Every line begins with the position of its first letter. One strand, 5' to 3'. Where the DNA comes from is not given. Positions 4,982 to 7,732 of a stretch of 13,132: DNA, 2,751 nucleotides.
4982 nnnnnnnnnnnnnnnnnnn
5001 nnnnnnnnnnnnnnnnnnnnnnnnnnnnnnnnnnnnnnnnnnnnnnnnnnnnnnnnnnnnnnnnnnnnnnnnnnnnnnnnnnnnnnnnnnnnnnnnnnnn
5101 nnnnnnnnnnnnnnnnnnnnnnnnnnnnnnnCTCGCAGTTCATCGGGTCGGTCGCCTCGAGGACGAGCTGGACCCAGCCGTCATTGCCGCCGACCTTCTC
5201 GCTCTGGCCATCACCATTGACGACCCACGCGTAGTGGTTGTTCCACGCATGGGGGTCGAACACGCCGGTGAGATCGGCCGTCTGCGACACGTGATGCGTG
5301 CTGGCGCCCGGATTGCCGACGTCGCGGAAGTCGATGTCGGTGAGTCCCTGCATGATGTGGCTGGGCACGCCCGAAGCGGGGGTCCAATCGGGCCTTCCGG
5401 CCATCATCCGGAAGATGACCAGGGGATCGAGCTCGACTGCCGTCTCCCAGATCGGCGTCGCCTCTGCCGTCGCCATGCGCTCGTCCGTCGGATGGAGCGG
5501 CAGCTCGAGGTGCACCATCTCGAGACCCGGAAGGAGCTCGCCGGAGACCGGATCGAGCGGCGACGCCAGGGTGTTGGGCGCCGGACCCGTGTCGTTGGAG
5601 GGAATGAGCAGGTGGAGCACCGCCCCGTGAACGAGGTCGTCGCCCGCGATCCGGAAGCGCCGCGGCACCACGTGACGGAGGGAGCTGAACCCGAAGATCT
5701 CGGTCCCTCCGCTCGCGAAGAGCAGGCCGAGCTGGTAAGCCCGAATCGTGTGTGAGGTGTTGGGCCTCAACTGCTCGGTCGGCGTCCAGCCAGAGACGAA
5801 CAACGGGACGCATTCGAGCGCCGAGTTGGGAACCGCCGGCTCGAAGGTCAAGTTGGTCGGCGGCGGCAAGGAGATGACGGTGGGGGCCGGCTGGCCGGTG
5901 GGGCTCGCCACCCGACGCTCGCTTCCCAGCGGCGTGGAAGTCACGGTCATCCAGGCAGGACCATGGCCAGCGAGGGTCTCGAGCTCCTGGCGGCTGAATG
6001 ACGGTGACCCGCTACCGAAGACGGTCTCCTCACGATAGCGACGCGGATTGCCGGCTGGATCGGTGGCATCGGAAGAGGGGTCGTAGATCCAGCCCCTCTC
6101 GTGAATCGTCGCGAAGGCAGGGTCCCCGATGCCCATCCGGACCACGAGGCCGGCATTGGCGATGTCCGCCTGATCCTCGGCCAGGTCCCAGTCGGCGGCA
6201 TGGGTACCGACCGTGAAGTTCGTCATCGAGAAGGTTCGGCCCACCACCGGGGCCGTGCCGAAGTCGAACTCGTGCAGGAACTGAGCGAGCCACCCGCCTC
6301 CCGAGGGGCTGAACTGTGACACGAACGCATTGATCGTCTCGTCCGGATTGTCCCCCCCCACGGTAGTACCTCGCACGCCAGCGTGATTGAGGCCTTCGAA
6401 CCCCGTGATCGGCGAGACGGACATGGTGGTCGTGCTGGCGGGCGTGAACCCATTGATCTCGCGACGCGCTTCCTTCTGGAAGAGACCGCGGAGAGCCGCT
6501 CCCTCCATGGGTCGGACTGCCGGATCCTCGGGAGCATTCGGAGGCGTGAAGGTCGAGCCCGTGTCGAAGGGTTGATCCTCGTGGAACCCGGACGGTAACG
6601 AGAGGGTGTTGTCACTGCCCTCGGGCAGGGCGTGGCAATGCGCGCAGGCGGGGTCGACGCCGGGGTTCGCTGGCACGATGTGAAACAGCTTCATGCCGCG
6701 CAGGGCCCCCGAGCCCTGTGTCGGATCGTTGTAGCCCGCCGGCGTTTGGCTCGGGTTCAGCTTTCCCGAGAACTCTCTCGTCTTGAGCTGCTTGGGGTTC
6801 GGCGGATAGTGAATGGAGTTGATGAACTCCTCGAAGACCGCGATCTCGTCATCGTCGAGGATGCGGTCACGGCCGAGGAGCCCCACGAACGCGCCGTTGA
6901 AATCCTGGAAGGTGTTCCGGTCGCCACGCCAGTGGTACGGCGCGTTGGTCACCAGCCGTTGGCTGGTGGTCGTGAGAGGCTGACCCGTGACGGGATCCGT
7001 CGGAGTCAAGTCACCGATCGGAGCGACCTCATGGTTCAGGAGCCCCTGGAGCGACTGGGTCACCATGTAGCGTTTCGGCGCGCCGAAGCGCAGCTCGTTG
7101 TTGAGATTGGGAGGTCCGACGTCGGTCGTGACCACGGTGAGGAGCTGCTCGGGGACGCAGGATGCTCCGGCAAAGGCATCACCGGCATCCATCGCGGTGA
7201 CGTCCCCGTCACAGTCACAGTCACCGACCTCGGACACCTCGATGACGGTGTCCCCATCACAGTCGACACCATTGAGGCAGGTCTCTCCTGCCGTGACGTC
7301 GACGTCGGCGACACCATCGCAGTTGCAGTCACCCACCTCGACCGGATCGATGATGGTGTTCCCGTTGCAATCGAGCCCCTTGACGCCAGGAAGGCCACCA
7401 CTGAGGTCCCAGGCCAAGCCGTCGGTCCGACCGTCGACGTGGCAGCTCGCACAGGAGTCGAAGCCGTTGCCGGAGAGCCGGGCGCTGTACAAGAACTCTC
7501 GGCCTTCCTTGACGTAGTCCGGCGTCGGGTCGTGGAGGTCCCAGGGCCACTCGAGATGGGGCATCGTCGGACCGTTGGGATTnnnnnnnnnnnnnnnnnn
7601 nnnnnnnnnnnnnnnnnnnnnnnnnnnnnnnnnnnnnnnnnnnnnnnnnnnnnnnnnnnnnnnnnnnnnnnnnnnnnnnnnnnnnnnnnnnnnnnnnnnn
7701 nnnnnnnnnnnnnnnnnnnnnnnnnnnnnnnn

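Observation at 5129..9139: Secreted 1337-aa chimera: beta-propeller + Ca-binding repeats + di-heme CCP/MauG-like core + unknown C-terminal domain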

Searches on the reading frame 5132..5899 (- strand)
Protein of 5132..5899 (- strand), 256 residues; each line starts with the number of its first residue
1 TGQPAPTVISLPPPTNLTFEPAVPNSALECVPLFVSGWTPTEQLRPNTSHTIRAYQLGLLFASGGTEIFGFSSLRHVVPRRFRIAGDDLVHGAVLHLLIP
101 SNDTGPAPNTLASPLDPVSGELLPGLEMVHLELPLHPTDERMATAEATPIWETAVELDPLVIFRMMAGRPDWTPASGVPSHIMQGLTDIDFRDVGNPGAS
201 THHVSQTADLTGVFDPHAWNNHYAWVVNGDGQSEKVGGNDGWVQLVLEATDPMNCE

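Call 52: search_protein_families(library=pfam, proteins=[window:5132-5899:-], max_evalue=10)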
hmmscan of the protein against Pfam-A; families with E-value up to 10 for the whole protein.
window:5132-5899:- (256 aa): 0 families

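Call 69: search_protein_representatives(protein=window:5132-5884:-)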
Query: 251 residues. Proteins with E-value up to 0.001 (for the whole library): 114; up to 1e-10: 48; up to 1e-30: 4. The best 114 are listed.
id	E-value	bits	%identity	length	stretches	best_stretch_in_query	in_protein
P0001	1.4e-167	572.2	100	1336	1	1-251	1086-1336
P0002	1.0e-58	215.3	58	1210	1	7-243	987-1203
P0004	2.2e-40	155.2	51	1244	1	9-244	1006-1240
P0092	4.0e-31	124.8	42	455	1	11-242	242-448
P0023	2.0e-28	116.0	45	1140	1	1-243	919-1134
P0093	1.3e-24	103.5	46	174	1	47-243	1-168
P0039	2.1e-21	93.0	38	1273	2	123-241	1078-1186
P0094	8.8e-20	87.7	45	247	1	41-239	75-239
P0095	1.1e-17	80.8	40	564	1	7-227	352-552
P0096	3.1e-17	79.3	45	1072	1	5-169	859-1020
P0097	9.3e-17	77.8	39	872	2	3-242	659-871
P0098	1.2e-16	77.4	43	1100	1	3-242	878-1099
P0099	2.4e-16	76.4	38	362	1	3-242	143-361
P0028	3.0e-16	76.1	41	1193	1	2-240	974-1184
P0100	3.2e-16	76.0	38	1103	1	4-242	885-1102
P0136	2.6e-09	53.4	37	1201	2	35-177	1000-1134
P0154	1.8e-06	44.0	31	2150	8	189-245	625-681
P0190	6.5e-04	35.6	30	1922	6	180-246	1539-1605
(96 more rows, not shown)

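Call 80: search_protein_families(library=pfam, proteins=[P0154, P0190], max_evalue=0.001)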
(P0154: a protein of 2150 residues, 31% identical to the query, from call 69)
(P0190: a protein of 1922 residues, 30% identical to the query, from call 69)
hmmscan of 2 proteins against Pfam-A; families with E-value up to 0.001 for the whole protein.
P0154 (2150 aa): 11 families
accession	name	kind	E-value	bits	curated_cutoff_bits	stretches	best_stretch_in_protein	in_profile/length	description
PF13573.12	SprB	-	3.4e-80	263.8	28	8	840-871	6-37/37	SprB repeat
PF17963.7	Big_9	-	4e-59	197.9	23.6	4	1733-1822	1-88/89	Bacterial Ig domain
PF02494.22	HYR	-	1e-36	125.5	21.7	4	1312-1388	2-81/81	HYR domain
PF17892.7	Cadherin_5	-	4.7e-33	113.4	26.5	4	1849-1923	21-97/98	Cadherin-like domain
PF17803.7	Cadherin_4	-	2.8e-32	111.5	25.1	4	1722-1792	1-71/71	Bacterial cadherin-like domain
PF13585.12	CHU_C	-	1.6e-22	79.8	27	1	2052-2147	3-85/86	CHU_C Type IX secretion signal domain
PF06832.18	BiPBP_C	-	1.9e-13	50.5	26.8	0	873-896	63-87/90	Penicillin-Binding Protein C-terminus Family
PF17996.7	CE2_N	-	1.4e-06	28.8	27.9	0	144-204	31-86/108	Carbohydrate esterase 2 N-terminal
PF11319.13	VasI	-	1.6e-05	25.1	26.5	0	152-240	12-98/184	Type VI secretion system VasI, EvfG, VC_A0118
PF02221.20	E1_DerP2_DerF2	-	0.00041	21.2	22.7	0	1494-1545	78-126/133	ML domain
PF23237.1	HYR_4C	-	0.00095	19.7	27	1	1572-1635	11-73/73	HYR-like domain with 4 cysteines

P0190 (1922 aa): 6 families
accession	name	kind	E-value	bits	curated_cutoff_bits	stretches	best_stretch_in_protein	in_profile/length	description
PF13573.12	SprB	-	8.6e-25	86.5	28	1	1845-1872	10-37/37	SprB repeat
PF13519.12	VWA_2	-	3.9e-14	53.6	27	1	135-255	1-106/107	von Willebrand factor type A domain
PF00092.34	VWA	-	9.6e-12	45.9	23.8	1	134-264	1-123/174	von Willebrand factor type A domain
PF21426.3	GBS104-like_Ig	-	4.6e-08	34.3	26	1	415-536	2-111/112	Tip pilin GBS104-like, Ig-like domain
PF19081.6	Ig_7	-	2.6e-05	24.9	27.3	1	640-722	4-83/84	Ig-like domain CHU_C associated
PF05762.20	VWA_CoxE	-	0.00044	20.2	26.4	0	204-263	102-167/222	VWA domain containing CoxE-like protein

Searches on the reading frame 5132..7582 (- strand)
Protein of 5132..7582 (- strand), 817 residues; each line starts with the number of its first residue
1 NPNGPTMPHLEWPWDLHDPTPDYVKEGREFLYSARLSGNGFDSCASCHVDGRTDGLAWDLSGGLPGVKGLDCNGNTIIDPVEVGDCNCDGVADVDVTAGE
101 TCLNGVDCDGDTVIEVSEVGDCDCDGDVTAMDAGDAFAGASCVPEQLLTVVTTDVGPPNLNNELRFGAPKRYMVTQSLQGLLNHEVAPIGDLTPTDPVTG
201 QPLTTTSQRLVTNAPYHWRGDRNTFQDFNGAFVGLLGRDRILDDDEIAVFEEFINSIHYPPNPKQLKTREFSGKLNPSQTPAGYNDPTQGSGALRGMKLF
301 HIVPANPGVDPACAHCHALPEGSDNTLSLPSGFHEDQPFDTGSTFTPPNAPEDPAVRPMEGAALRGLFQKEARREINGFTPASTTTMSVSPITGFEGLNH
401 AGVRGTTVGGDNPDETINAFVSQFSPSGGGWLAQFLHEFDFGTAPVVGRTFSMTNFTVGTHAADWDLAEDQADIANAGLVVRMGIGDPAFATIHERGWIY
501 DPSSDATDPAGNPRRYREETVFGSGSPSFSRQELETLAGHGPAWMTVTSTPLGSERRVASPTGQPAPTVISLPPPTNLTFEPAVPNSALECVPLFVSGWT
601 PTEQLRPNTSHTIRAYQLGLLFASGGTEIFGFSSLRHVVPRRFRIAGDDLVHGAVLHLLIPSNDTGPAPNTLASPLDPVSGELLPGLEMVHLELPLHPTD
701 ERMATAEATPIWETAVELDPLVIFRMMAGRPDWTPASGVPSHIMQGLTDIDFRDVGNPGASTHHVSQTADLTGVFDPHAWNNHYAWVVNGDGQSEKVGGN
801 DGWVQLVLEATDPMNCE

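Call 31: predict_structure(alignment_id=A2)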
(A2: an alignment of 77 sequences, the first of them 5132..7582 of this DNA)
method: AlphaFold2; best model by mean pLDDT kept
length: 817 residues; sequences in the alignment: 77
mean_pLDDT: 77.1   pTM: 0.84
mean pLDDT of the five models: 77.1, 76.9, 73.9, 72.7, 71.0
residues with pLDDT >= 90: 277; 70-90: 307; 50-70: 125; < 50: 108
segments of 3 or more residues with pLDDT < 50: 1-7, 63-86, 91-138, 151-160, 330-335, 348-351
pLDDT, mean of each block of 10 residues (from residue 1): 42 62 82 76 72 76 46 47 48 41 36 38 35 48 66 45 62 75 75 77 74 66 71 74 84 82 94 84 88 94 81 85 70 49 49 55 82 81 60 80 63 81 78 94 94 91 97 97 86 90 95 93 75 92 91 92 81 92 95 91 72 92 92 94 96 94 83 90 87 96 92 94 93 77 76 54 64 91 95 90 96 84
secondary structure, 60 per line:
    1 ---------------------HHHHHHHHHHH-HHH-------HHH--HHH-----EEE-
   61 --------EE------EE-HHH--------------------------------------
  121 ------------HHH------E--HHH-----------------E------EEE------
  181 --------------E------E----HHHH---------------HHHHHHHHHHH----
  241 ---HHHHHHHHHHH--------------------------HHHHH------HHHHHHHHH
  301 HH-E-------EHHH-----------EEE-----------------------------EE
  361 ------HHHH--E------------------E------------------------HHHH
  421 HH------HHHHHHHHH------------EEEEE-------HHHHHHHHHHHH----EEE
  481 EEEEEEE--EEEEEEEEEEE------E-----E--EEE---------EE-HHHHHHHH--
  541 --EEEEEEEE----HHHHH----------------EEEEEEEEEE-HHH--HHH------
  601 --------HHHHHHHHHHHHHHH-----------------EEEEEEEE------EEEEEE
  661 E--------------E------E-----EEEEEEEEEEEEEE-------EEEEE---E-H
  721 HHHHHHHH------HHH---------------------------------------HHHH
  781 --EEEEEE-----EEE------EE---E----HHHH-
elements in order (helices of 4 or more, strands of 3 or more residues): H22-32 E57-59 E172-174 H207-210 H226-236 H244-254 H281-285 H292-302 E327-329 H367-370 H417-422 H429-437 E450-454 H462-473 E478-487 E490-500 E516-518 H531-538 E543-550 H555-559 E576-585 H609-623 E641-648 E655-661 E689-702 E710-714 H720-728 H777-780 E783-788 E794-796 H813-816
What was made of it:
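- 5894..6304 (-): Tail module 1, aa ~946-1082. Conserved motifs are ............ and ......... pLDDT is above 90 (call 31).
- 5132..5893 (-): Family-specific tail, aa ~1083-1336, beta-rich, with conserved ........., LPLHPT and WETAVE. pLDDT is mostly above 90 (call 31).
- The core of the model has only moderate confidence (pLDDT about 70-85; call 31).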

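Call 92: fold_search(model_id=the predicted structure, library=pdb)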
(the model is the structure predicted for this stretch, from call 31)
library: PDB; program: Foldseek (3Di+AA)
matches with E <= 10: 254; with E <= 0.001: 0
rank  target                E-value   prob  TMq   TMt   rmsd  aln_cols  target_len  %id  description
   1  5c2v_C                5.1e-02  0.94  0.21  0.48  10.0       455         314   12  Kuenenia stuttgartiensis Hydrazine Synthase (released 2015-10-14)
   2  6e1c_B                1.5e-01  0.41  0.16  0.35  16.6       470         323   14  Crystal structure of a MauG-like protein associated with microbial copper homeostasis (released 2019-07-17)
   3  9fpa_A                3.8e-01  0.28  0.07  0.20   8.6       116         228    9  DUBS Parachlamydia sp. PcJOS orthorhombic crystal form (released 2025-04-23)
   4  6brx_B                4.3e-01  0.10  0.07  0.11  13.2       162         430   14  Crystal Structure of Human DNA polymerase kappa in complex with DNA containing the major cisplatin lesion (released 2018-08-22)
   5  6brx_A                4.5e-01  0.09  0.07  0.11  13.2       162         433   14  Crystal Structure of Human DNA polymerase kappa in complex with DNA containing the major cisplatin lesion (released 2018-08-22)
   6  3pvm_B                5.0e-01  0.02  0.04  0.03  21.5       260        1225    8  Structure of Complement C5 in Complex with CVF (released 2011-01-19)
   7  6e1c_A                5.9e-01  0.66  0.04  0.09   7.8        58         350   40  Crystal structure of a MauG-like protein associated with microbial copper homeostasis (released 2019-07-17)
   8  5b4x_C                7.3e-01  0.01  0.06  0.06  19.4       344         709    8  Crystal structure of the ApoER2 ectodomain in complex with the Reelin R56 fragment (released 2017-04-26)
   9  3a7q_A                8.2e-01  0.01  0.05  0.06  20.2       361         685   12  Structural basis for specific recognition of reelin by its receptors (released 2010-03-23)
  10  1ajk_A                9.1e-01  0.01  0.05  0.12  19.9       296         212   10  CIRCULARLY PERMUTED (1-3,1-4)-BETA-D-GLUCAN 4-GLUCANOHYDROLASE CPA16M-84 (released 1998-05-06)
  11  5z19_E                1.0e+00  0.01  0.05  0.06  20.0       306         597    9  The crystal structure of Ruminococcus gnavus beta-glucuronidase in complex with uronic isofagomine (released 2018-12-12)
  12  7rro_5                1.1e+00  0.02  0.06  0.11  18.6       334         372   11  Structure of the 48-nm repeat doublet microtubule from bovine tracheal cilia (released 2021-10-27)
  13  6jz1_A                1.1e+00  0.01  0.04  0.05  19.6       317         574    9  Apo structure of b-glucuronidase from Ruminococcus gnavus at 1.7 Angstrom resolution (released 2020-06-03)
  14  8uh2_H                1.1e+00  0.01  0.04  0.04  30.2       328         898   11  Complex of C3b with the inhibitor albicin (released 2024-05-08)
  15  5z18_E                1.2e+00  0.01  0.04  0.05  20.3       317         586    8  The crystal structure of Ruminococcus gnavus beta-glucuronidase (released 2018-12-12)
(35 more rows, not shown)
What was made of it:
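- Foldseek gives the same top hit (call 92).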
